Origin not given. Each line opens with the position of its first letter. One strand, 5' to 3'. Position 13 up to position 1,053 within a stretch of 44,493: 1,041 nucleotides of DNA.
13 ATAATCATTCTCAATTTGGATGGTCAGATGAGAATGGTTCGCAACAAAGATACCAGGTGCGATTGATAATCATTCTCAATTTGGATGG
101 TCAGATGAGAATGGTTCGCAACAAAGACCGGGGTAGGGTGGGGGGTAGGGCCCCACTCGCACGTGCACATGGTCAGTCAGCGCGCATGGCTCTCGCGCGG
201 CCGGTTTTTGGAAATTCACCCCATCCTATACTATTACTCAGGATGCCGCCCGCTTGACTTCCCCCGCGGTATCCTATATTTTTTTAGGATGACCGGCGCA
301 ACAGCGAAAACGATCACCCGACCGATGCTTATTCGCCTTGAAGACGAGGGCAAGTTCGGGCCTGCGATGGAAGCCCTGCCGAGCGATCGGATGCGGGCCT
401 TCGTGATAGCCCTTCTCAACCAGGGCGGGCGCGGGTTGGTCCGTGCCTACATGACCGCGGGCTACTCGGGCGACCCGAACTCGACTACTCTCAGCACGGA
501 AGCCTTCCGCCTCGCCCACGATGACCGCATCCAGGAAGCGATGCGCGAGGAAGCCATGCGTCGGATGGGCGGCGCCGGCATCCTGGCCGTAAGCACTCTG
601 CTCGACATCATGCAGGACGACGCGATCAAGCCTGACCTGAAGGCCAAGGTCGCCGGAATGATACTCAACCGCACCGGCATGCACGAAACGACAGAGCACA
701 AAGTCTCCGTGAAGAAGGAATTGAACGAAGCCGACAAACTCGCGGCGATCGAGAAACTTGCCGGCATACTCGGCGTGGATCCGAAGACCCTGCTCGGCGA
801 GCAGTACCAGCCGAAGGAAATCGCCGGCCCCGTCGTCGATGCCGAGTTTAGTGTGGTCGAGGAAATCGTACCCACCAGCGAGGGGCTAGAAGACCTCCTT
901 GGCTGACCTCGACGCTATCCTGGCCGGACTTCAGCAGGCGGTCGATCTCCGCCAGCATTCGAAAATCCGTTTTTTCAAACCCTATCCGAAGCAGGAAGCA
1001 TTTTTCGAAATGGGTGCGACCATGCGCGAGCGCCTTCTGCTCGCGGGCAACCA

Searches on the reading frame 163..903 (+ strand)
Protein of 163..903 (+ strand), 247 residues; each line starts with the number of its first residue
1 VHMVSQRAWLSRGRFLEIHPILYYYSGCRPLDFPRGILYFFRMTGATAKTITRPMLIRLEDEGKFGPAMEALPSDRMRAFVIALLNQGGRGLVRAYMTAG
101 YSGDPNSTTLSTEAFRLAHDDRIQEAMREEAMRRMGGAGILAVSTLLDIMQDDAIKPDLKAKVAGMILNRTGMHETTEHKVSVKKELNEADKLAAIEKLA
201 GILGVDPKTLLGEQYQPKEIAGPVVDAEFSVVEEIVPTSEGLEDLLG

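Call 28: search_protein_families(library=pfam, alignment_id=A1, max_evalue=0.001)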
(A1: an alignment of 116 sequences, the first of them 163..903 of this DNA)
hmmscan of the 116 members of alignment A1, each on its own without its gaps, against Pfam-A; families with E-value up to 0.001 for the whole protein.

A. member 1, window:163-903:+ (247 aa): 0 families

B. families by the number of members that match (of 116 scanned): 16 families
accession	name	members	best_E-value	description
PF12236.14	Head-tail_con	1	1.7e-89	Bacteriophage head to tail connecting protein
PF10926.14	DUF2800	1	1.2e-48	Protein of unknown function (DUF2800)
PF19821.5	Phage_capsid_2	1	5.7e-47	Phage capsid protein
PF09250.16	Prim-Pol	1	1.8e-32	Bifunctional DNA primase/polymerase, N-terminal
PF03237.21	Terminase_6N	1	1.7e-31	Terminase large subunit, T4likevirus-type, N-terminal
PF13481.12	AAA_25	1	1.1e-29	AAA domain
PF18013.6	Phage_lysozyme2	1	1.1e-26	Phage tail lysozyme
PF03330.24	DPBB_1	1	1.2e-21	Lytic transglycolase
PF00176.29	SNF2-rel_dom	1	5.5e-17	SNF2-related domain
PF10991.15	Enc34_ssDNA-bd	1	6.5e-14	Enterobacter phage Enc34, ssDNA-binding protein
PF17289.8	Terminase_6C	1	5.9e-11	Terminase RNaseH-like domain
PF25181.1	Phage_Bbp19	1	2.8e-08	Bbp19-like phage protein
PF00182.24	Glyco_hydro_19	1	3.7e-08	Chitinase class I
PF12705.13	PDDEXK_1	1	5.4e-07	PD-(D/E)XK nuclease superfamily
PF04851.21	ResIII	1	8.5e-06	Type III restriction enzyme, res subunit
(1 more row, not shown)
